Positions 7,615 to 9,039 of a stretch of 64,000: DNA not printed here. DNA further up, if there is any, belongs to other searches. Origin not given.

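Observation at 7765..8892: ParA-family partition ATPase fused to an AMPK-beta/CBM48-type glycogen-binding domain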

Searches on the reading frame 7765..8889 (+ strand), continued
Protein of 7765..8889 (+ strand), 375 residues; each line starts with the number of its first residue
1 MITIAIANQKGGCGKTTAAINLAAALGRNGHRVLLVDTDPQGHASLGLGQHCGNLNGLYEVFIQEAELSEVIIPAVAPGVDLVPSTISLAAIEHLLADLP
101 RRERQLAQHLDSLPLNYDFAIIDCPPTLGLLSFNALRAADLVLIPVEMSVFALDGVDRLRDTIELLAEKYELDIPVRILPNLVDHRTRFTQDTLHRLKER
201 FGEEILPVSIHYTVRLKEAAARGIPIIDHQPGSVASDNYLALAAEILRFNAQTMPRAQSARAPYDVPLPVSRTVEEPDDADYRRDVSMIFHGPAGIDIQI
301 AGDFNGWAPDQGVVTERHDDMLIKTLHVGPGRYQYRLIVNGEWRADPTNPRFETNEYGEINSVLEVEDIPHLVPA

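Call 8: find_homologous_proteins(query=window:7765-8889:+, max_evalue=1e-10)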
Query window:7765-8889:+ (375 aa): 6122 proteins with E <= 1e-10 among 8000 candidates; the best 120 are listed.
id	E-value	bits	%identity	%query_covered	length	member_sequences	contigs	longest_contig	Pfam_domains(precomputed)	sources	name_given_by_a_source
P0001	2.9e-247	838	99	100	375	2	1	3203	PF00142.25,PF10609.16,PF16561.12,PF01656.30,PF13614.13,PF07015.18,PF09140.18,PF06564.19,PF02374.22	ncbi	-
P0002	6.0e-208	708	86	100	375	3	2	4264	PF00142.25,PF10609.16,PF16561.12,PF01656.30,PF13614.13,PF07015.18,PF09140.18,PF06564.19,PF02374.22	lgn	-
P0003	4.2e-205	699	85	100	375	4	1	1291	PF00142.25,PF10609.16,PF16561.12,PF01656.30,PF13614.13,PF07015.18,PF09140.18,PF06564.19,PF02374.22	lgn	-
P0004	3.3e-187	640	76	100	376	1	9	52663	PF00142.25,PF10609.16,PF16561.12,PF01656.30,PF13614.13,PF07015.18,PF09140.18,PF06564.19,PF02374.22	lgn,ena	-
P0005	2.1e-184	631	77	99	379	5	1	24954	PF00142.25,PF10609.16,PF16561.12,PF01656.30,PF13614.13,PF07015.18,PF09140.18,PF06564.19,PF02374.22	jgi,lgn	jgi:chromosome partitioning protein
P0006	1.8e-180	618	73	100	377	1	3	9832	PF00142.25,PF10609.16,PF16561.12,PF01656.30,PF13614.13,PF07015.18,PF09140.18,PF06564.19,PF02374.22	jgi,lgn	-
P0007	1.1e-178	612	74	100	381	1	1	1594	PF00142.25,PF10609.16,PF16561.12,PF01656.30,PF13614.13,PF09140.18,PF06564.19,PF02374.22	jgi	jgi:chromosome partitioning protein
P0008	1.3e-178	612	75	100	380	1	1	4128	PF00142.25,PF10609.16,PF16561.12,PF01656.30,PF13614.13,PF09140.18,PF06564.19,PF02374.22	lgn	-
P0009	2.8e-177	607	74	100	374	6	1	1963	PF10609.16,PF16561.12,PF01656.30,PF13614.13,PF07015.18,PF09140.18,PF06564.19,PF02374.22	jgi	jgi:chromosome partitioning protein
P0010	1.7e-176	605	72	100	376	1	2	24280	PF00142.25,PF10609.16,PF16561.12,PF01656.30,PF13614.13,PF09140.18,PF06564.19,PF02374.22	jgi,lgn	jgi:chromosome partitioning protein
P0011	2.7e-176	604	73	100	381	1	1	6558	PF00142.25,PF10609.16,PF16561.12,PF01656.30,PF13614.13,PF09140.18,PF06564.19,PF02374.22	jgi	jgi:chromosome partitioning protein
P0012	5.9e-174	596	73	100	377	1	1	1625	PF00142.25,PF10609.16,PF16561.12,PF01656.30,PF13614.13,PF09140.18,PF06564.19,PF02374.22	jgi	jgi:chromosome partitioning protein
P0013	2.8e-167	574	70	100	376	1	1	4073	PF10609.16,PF16561.12,PF01656.30,PF13614.13,PF09140.18,PF06564.19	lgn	-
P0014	4.5e-149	515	64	98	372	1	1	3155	PF10609.16,PF16561.12,PF01656.30,PF13614.13,PF09140.18,PF06564.19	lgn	-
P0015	6.0e-149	514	63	100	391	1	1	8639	PF10609.16,PF16561.12,PF01656.30,PF13614.13,PF09140.18,PF06564.19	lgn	-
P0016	3.9e-148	511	63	99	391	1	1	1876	PF10609.16,PF16561.12,PF01656.30,PF13614.13,PF09140.18,PF06564.19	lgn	-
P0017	7.7e-146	504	64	100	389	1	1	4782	PF10609.16,PF16561.12,PF01656.30,PF13614.13,PF09140.18,PF06564.19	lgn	-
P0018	9.7e-146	504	64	100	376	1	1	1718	PF00142.25,PF10609.16,PF16561.12,PF01656.30,PF13614.13,PF09140.18,PF06564.19,PF02374.22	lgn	-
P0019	9.4e-142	490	61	100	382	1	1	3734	PF00142.25,PF10609.16,PF16561.12,PF01656.30,PF13614.13,PF09140.18,PF06564.19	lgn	-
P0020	1.9e-140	486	61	99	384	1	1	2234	PF00142.25,PF10609.16,PF16561.12,PF01656.30,PF13614.13,PF09140.18,PF06564.19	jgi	-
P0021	1.0e-139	484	62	100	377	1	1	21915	PF10609.16,PF16561.12,PF01656.30,PF13614.13,PF09140.18,PF06564.19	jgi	jgi:chromosome partitioning protein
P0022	7.0e-139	481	62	100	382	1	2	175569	PF00142.25,PF10609.16,PF16561.12,PF01656.30,PF13614.13,PF09140.18,PF06564.19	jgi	jgi:chromosome partitioning protein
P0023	1.2e-137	477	60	98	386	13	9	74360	PF00142.25,PF10609.16,PF16561.12,PF01656.30,PF13614.13,PF09140.18,PF06564.19,PF02374.22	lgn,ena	-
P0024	6.5e-137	475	62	100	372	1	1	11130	PF00142.25,PF10609.16,PF16561.12,PF01656.30,PF13614.13,PF09140.18,PF06564.19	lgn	-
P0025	1.9e-136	473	62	98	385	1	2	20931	PF00142.25,PF10609.16,PF16561.12,PF01656.30,PF13614.13,PF09140.18,PF06564.19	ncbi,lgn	-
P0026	3.6e-136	472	61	100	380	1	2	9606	PF00142.25,PF10609.16,PF16561.12,PF01656.30,PF13614.13,PF09140.18,PF06564.19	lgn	-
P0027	1.4e-135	470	59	99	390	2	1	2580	PF00142.25,PF10609.16,PF16561.12,PF01656.30,PF13614.13,PF07015.18,PF09140.18,PF06564.19,PF02374.22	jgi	-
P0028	1.7e-135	470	59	100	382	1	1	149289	PF00142.25,PF10609.16,PF16561.12,PF01656.30,PF13614.13,PF09140.18,PF06564.19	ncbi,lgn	-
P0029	1.2e-134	467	60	100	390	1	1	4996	PF00142.25,PF10609.16,PF16561.12,PF01656.30,PF13614.13,PF09140.18,PF06564.19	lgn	-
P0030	2.0e-134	466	59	98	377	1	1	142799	PF00142.25,PF10609.16,PF16561.12,PF01656.30,PF13614.13,PF09140.18,PF06564.19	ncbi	-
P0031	3.1e-134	466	59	99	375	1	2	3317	PF00142.25,PF10609.16,PF16561.12,PF01656.30,PF13614.13,PF09140.18,PF06564.19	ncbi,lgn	ncbi:MAG: AAA family ATPase [Gammaproteobacteria bacterium]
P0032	3.8e-134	465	59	99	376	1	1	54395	PF00142.25,PF10609.16,PF16561.12,PF01656.30,PF13614.13,PF09140.18,PF06564.19,PF02374.22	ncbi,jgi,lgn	-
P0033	9.0e-134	464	59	99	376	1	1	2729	PF00142.25,PF10609.16,PF16561.12,PF01656.30,PF13614.13,PF09140.18,PF06564.19,PF02374.22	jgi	-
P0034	1.3e-133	464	71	80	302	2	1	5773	PF16561.12,PF13614.13,PF06564.19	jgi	jgi:chromosome partitioning protein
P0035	5.5e-133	462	58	98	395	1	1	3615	PF00142.25,PF10609.16,PF16561.12,PF01656.30,PF13614.13,PF07015.18,PF09140.18,PF06564.19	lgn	-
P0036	7.9e-133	461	59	99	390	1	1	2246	PF00142.25,PF10609.16,PF16561.12,PF01656.30,PF13614.13,PF09140.18,PF06564.19,PF02374.22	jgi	-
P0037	9.6e-133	461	55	98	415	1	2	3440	PF00142.25,PF10609.16,PF16561.12,PF01656.30,PF13614.13,PF09140.18,PF06564.19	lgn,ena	-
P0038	1.4e-132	460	59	100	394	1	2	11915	PF00142.25,PF10609.16,PF16561.12,PF01656.30,PF13614.13,PF09140.18,PF06564.19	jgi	jgi:chromosome partitioning protein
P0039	1.8e-132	460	55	98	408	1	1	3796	PF00142.25,PF10609.16,PF16561.12,PF01656.30,PF13614.13,PF09140.18,PF06564.19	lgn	-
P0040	6.8e-132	458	56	98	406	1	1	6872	PF00142.25,PF10609.16,PF16561.12,PF01656.30,PF13614.13,PF09140.18,PF06564.19,PF02374.22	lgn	-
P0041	8.9e-132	458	59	98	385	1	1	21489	PF00142.25,PF10609.16,PF16561.12,PF01656.30,PF13614.13,PF09140.18,PF06564.19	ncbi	-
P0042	3.6e-131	456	58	98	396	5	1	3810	PF00142.25,PF10609.16,PF16561.12,PF01656.30,PF13614.13,PF09140.18,PF06564.19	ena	-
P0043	1.8e-130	453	57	98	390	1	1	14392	PF00142.25,PF10609.16,PF16561.12,PF01656.30,PF13614.13,PF07015.18,PF09140.18,PF06564.19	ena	-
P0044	1.9e-130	453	57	99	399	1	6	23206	PF00142.25,PF10609.16,PF16561.12,PF01656.30,PF13614.13,PF09140.18,PF06564.19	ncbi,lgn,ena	-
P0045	1.0e-129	451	57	99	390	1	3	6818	PF00142.25,PF10609.16,PF16561.12,PF01656.30,PF22058.3,PF13614.13,PF07015.18,PF09140.18,PF06564.19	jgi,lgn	jgi:chromosome partitioning protein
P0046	1.7e-129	450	56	98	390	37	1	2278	PF00142.25,PF10609.16,PF16561.12,PF01656.30,PF13614.13,PF07015.18,PF09140.18,PF06564.19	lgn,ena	-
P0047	1.8e-129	450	57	99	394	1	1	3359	PF00142.25,PF10609.16,PF16561.12,PF01656.30,PF22058.3,PF13614.13,PF07015.18,PF09140.18,PF06564.19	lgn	-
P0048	1.8e-129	450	57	100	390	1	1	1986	PF00142.25,PF10609.16,PF16561.12,PF01656.30,PF13614.13,PF09140.18,PF06564.19,PF02374.22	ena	-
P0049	2.9e-129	449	56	100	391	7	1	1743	PF00142.25,PF10609.16,PF16561.12,PF01656.30,PF13614.13,PF09140.18,PF06564.19,PF02374.22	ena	-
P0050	3.0e-129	449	57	99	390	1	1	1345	PF00142.25,PF10609.16,PF16561.12,PF01656.30,PF22058.3,PF13614.13,PF07015.18,PF09140.18,PF06564.19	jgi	jgi:chromosome partitioning protein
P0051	3.0e-129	449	57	100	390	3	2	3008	PF00142.25,PF10609.16,PF16561.12,PF01656.30,PF13614.13,PF09140.18,PF06564.19,PF02374.22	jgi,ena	jgi:chromosome partitioning protein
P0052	4.3e-129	449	54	97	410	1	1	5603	PF00142.25,PF10609.16,PF16561.12,PF01656.30,PF13614.13,PF09140.18,PF06564.19,PF02374.22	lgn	-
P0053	4.7e-129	449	56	98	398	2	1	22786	PF00142.25,PF10609.16,PF16561.12,PF01656.30,PF13614.13,PF09140.18,PF06564.19,PF02374.22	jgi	-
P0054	5.5e-129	448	56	98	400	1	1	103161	PF00142.25,PF10609.16,PF16561.12,PF01656.30,PF13614.13,PF09140.18,PF06564.19,PF02374.22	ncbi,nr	ncbi:MAG: AAA family ATPase [Gammaproteobacteria bacterium]|nr:AAA family ATPase [Gammaproteobacteri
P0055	2.2e-128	446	56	98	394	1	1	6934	PF00142.25,PF10609.16,PF16561.12,PF01656.30,PF13614.13,PF09140.18,PF06564.19,PF02374.22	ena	-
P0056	2.4e-128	446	55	98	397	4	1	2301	PF10609.16,PF16561.12,PF01656.30,PF13614.13,PF09140.18,PF06564.19,PF02374.22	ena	-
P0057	3.2e-128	446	57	99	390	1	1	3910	PF00142.25,PF10609.16,PF16561.12,PF01656.30,PF22058.3,PF13614.13,PF07015.18,PF09140.18,PF06564.19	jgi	jgi:chromosome partitioning protein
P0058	5.4e-128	445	57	99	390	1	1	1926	PF00142.25,PF10609.16,PF16561.12,PF01656.30,PF22058.3,PF13614.13,PF07015.18,PF09140.18,PF06564.19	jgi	jgi:chromosome partitioning protein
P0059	9.9e-128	444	56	98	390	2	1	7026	PF00142.25,PF10609.16,PF16561.12,PF01656.30,PF13614.13,PF07015.18,PF09140.18,PF06564.19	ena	-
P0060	1.6e-127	444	56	100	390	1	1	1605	PF00142.25,PF10609.16,PF16561.12,PF01656.30,PF13614.13,PF09140.18,PF06564.19,PF02374.22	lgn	-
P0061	2.9e-127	443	56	100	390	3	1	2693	PF00142.25,PF10609.16,PF16561.12,PF01656.30,PF13614.13,PF09140.18,PF06564.19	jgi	jgi:chromosome partitioning protein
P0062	6.5e-127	442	53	97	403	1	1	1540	PF10609.16,PF16561.12,PF01656.30,PF13614.13,PF07015.18,PF09140.18,PF06564.19,PF02374.22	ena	-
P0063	9.4e-127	441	54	100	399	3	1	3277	PF00142.25,PF10609.16,PF16561.12,PF01656.30,PF13614.13,PF09140.18,PF06564.19,PF02374.22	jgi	-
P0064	9.5e-127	441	56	98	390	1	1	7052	PF00142.25,PF10609.16,PF16561.12,PF01656.30,PF13614.13,PF07015.18,PF09140.18,PF06564.19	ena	-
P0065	1.0e-126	441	55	98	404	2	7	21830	PF00142.25,PF10609.16,PF16561.12,PF01656.30,PF13614.13,PF09140.18,PF06564.19,PF02374.22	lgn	-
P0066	1.2e-126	441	55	99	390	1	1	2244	PF00142.25,PF10609.16,PF16561.12,PF01656.30,PF13614.13,PF09140.18,PF06564.19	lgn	-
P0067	2.5e-126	440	56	99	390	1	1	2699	PF00142.25,PF10609.16,PF16561.12,PF01656.30,PF13614.13,PF07015.18,PF09140.18,PF06564.19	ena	-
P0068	6.7e-126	438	55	100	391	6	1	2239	PF00142.25,PF10609.16,PF16561.12,PF01656.30,PF13614.13,PF09140.18,PF06564.19,PF02374.22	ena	-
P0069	7.0e-126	438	56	100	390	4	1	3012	PF00142.25,PF10609.16,PF16561.12,PF01656.30,PF13614.13,PF09140.18,PF06564.19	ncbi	-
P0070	1.0e-125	438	55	97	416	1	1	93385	PF00142.25,PF10609.16,PF16561.12,PF01656.30,PF13614.13,PF09140.18,PF06564.19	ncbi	-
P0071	1.0e-125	438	53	99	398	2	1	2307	PF00142.25,PF10609.16,PF16561.12,PF01656.30,PF13614.13,PF09140.18,PF06564.19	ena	-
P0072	3.7e-124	433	56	99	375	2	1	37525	PF00142.25,PF10609.16,PF16561.12,PF01656.30,PF13614.13,PF09140.18,PF06564.19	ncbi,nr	ncbi:MAG TPA: hypothetical protein ENK48_00865 [Gammaproteobacteria bacterium]|nr:hypothetical prote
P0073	2.5e-123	430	54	99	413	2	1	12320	PF00142.25,PF10609.16,PF16561.12,PF01656.30,PF13614.13,PF09140.18,PF06564.19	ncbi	-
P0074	2.5e-123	430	57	97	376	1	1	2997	PF00142.25,PF10609.16,PF16561.12,PF01656.30,PF13614.13,PF09140.18,PF06564.19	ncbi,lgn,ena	-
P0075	2.9e-123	430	53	98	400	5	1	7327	PF00142.25,PF10609.16,PF16561.12,PF01656.30,PF13614.13,PF09140.18,PF06564.19,PF02374.22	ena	-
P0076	7.3e-123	428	53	98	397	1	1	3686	PF00142.25,PF10609.16,PF16561.12,PF01656.30,PF13614.13,PF09140.18,PF06564.19,PF02374.22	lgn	-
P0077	2.6e-122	426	55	98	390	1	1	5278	PF00142.25,PF10609.16,PF16561.12,PF01656.30,PF13614.13,PF09140.18,PF06564.19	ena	-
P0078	3.8e-122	426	52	98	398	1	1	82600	PF00142.25,PF10609.16,PF16561.12,PF01656.30,PF13614.13,PF07015.18,PF09140.18,PF06564.19,PF02374.22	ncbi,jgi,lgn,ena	-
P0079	5.1e-122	425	53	98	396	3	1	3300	PF10609.16,PF16561.12,PF01656.30,PF13614.13,PF07015.18,PF09140.18,PF06564.19,PF02374.22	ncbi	-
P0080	1.3e-121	424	53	98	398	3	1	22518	PF00142.25,PF10609.16,PF16561.12,PF01656.30,PF13614.13,PF07015.18,PF09140.18,PF06564.19,PF02374.22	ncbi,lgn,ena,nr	ncbi:MAG TPA: hypothetical protein ENJ22_00200 [Gammaproteobacteria bacterium]|nr:hypothetical prote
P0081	1.3e-121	424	56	98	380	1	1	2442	PF00142.25,PF10609.16,PF16561.12,PF01656.30,PF13614.13,PF09140.18,PF06564.19,PF02374.22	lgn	-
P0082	1.8e-121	424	55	98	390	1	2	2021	PF00142.25,PF10609.16,PF16561.12,PF01656.30,PF13614.13,PF09140.18,PF06564.19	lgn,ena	-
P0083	4.6e-121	422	52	100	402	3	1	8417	PF00142.25,PF10609.16,PF16561.12,PF01656.30,PF13614.13,PF07015.18,PF09140.18,PF06564.19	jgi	jgi:chromosome partitioning protein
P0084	7.1e-121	422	53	98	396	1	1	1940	PF10609.16,PF16561.12,PF01656.30,PF13614.13,PF09140.18,PF06564.19,PF02374.22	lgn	-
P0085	1.4e-120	421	55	98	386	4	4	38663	PF00142.25,PF10609.16,PF16561.12,PF01656.30,PF13614.13,PF09140.18,PF06564.19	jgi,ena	jgi:chromosome partitioning protein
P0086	2.5e-120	420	55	99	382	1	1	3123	PF00142.25,PF10609.16,PF16561.12,PF01656.30,PF13614.13,PF09140.18,PF06564.19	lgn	-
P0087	1.9e-119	417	52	98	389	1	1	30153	PF00142.25,PF10609.16,PF16561.12,PF01656.30,PF13614.13,PF09140.18,PF06564.19,PF02374.22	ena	-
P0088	1.3e-118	414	53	98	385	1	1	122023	PF00142.25,PF10609.16,PF16561.12,PF01656.30,PF13614.13,PF09140.18,PF06564.19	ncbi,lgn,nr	ncbi:MAG: AAA family ATPase [Gammaproteobacteria bacterium]|nr:AAA family ATPase [Gammaproteobacteri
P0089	1.6e-118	414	53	98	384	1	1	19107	PF00142.25,PF10609.16,PF16561.12,PF01656.30,PF13614.13,PF07015.18,PF09140.18,PF06564.19,PF02374.22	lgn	-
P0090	1.5e-117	411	53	98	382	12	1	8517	PF00142.25,PF10609.16,PF16561.12,PF01656.30,PF13614.13,PF09140.18,PF06564.19,PF02374.22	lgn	-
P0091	1.5e-117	411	62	67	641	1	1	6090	PF00142.25,PF10609.16,PF16561.12,PF01656.30,PF13614.13,PF09140.18,PF06564.19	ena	-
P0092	2.1e-117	410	61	67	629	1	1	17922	PF10609.16,PF16561.12,PF01656.30,PF13614.13,PF09140.18,PF06564.19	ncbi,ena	-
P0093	3.6e-117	410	52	98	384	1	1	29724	PF00142.25,PF10609.16,PF16561.12,PF01656.30,PF13614.13,PF09140.18,PF06564.19,PF02374.22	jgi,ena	-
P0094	6.3e-117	409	52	98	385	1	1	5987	PF00142.25,PF10609.16,PF16561.12,PF01656.30,PF13614.13,PF09140.18,PF06564.19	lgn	-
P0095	8.8e-117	408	54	99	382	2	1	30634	PF00142.25,PF10609.16,PF16561.12,PF01656.30,PF13614.13,PF07015.18,PF09140.18,PF06564.19,PF02374.22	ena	-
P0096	1.0e-116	408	64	66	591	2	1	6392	PF00142.25,PF10609.16,PF16561.12,PF01656.30,PF13614.13,PF09140.18,PF06564.19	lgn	-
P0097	2.0e-116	407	57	69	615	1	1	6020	PF00142.25,PF10609.16,PF16561.12,PF01656.30,PF13614.13,PF09140.18,PF06564.19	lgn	-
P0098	2.1e-116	407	52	98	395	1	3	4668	PF00142.25,PF10609.16,PF16561.12,PF01656.30,PF13614.13,PF09140.18,PF06564.19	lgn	-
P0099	3.5e-116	406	53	99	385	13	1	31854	PF00142.25,PF10609.16,PF16561.12,PF01656.30,PF13614.13,PF09140.18,PF06564.19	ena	-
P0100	4.3e-116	406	53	99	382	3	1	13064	PF00142.25,PF10609.16,PF16561.12,PF01656.30,PF13614.13,PF09140.18,PF06564.19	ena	-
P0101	1.1e-115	405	52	99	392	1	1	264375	PF00142.25,PF10609.16,PF16561.12,PF01656.30,PF13614.13,PF09140.18,PF06564.19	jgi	-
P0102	1.4e-115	404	53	99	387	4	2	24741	PF00142.25,PF10609.16,PF16561.12,PF01656.30,PF13614.13,PF07015.18,PF09140.18,PF06564.19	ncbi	-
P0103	2.2e-115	404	55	98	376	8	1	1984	PF00142.25,PF10609.16,PF16561.12,PF01656.30,PF13614.13,PF09140.18,PF06564.19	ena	-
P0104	2.5e-115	403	55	98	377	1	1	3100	PF00142.25,PF10609.16,PF16561.12,PF01656.30,PF13614.13,PF09140.18,PF06564.19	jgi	jgi:chromosome partitioning protein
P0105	3.0e-115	403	54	98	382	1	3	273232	PF00142.25,PF10609.16,PF16561.12,PF01656.30,PF13614.13,PF09140.18,PF06564.19,PF02374.22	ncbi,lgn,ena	-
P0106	3.4e-115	403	54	98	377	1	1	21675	PF00142.25,PF10609.16,PF16561.12,PF01656.30,PF13614.13,PF09140.18,PF06564.19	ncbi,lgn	-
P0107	4.4e-115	403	65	66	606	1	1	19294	PF00142.25,PF10609.16,PF16561.12,PF01656.30,PF13614.13,PF07015.18,PF09140.18,PF06564.19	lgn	-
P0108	8.9e-115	402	54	98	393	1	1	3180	PF00142.25,PF10609.16,PF16561.12,PF01656.30,PF13614.13,PF09140.18,PF06564.19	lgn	-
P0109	1.5e-114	401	53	99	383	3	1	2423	PF00142.25,PF10609.16,PF16561.12,PF01656.30,PF13614.13,PF09140.18,PF06564.19,PF02374.22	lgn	-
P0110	1.5e-114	401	49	100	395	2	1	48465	PF00142.25,PF10609.16,PF16561.12,PF01656.30,PF13614.13,PF09140.18,PF06564.19,PF02374.22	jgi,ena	-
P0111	2.2e-114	400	49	97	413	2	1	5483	PF00142.25,PF10609.16,PF16561.12,PF01656.30,PF13614.13,PF09140.18,PF06564.19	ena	-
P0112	3.0e-114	400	58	70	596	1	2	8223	PF00142.25,PF10609.16,PF16561.12,PF01656.30,PF13614.13,PF09140.18,PF06564.19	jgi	jgi:chromosome partitioning protein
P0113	4.1e-114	399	48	100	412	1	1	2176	PF10609.16,PF16561.12,PF01656.30,PF13614.13,PF09140.18,PF06564.19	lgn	-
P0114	5.7e-114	399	54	98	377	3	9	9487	PF00142.25,PF10609.16,PF16561.12,PF01656.30,PF13614.13,PF09140.18,PF06564.19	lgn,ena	-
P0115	9.5e-114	398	53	98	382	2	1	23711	PF00142.25,PF10609.16,PF16561.12,PF01656.30,PF13614.13,PF09140.18,PF06564.19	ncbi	-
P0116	1.4e-113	398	53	98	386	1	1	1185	PF00142.25,PF10609.16,PF16561.12,PF01656.30,PF13614.13,PF09140.18,PF06564.19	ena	-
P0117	1.5e-113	398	50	98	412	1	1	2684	PF00142.25,PF10609.16,PF16561.12,PF01656.30,PF13614.13,PF09140.18,PF06564.19,PF02374.22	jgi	-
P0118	2.8e-113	397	53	97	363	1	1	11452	PF00142.25,PF10609.16,PF16561.12,PF01656.30,PF13614.13,PF09140.18,PF06564.19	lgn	-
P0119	4.8e-113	396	49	98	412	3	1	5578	PF00142.25,PF10609.16,PF16561.12,PF01656.30,PF13614.13,PF09140.18,PF06564.19,PF02374.22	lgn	-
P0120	7.2e-113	395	50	99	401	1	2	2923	PF00142.25,PF10609.16,PF16561.12,PF01656.30,PF13614.13,PF09140.18,PF06564.19,PF02374.22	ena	-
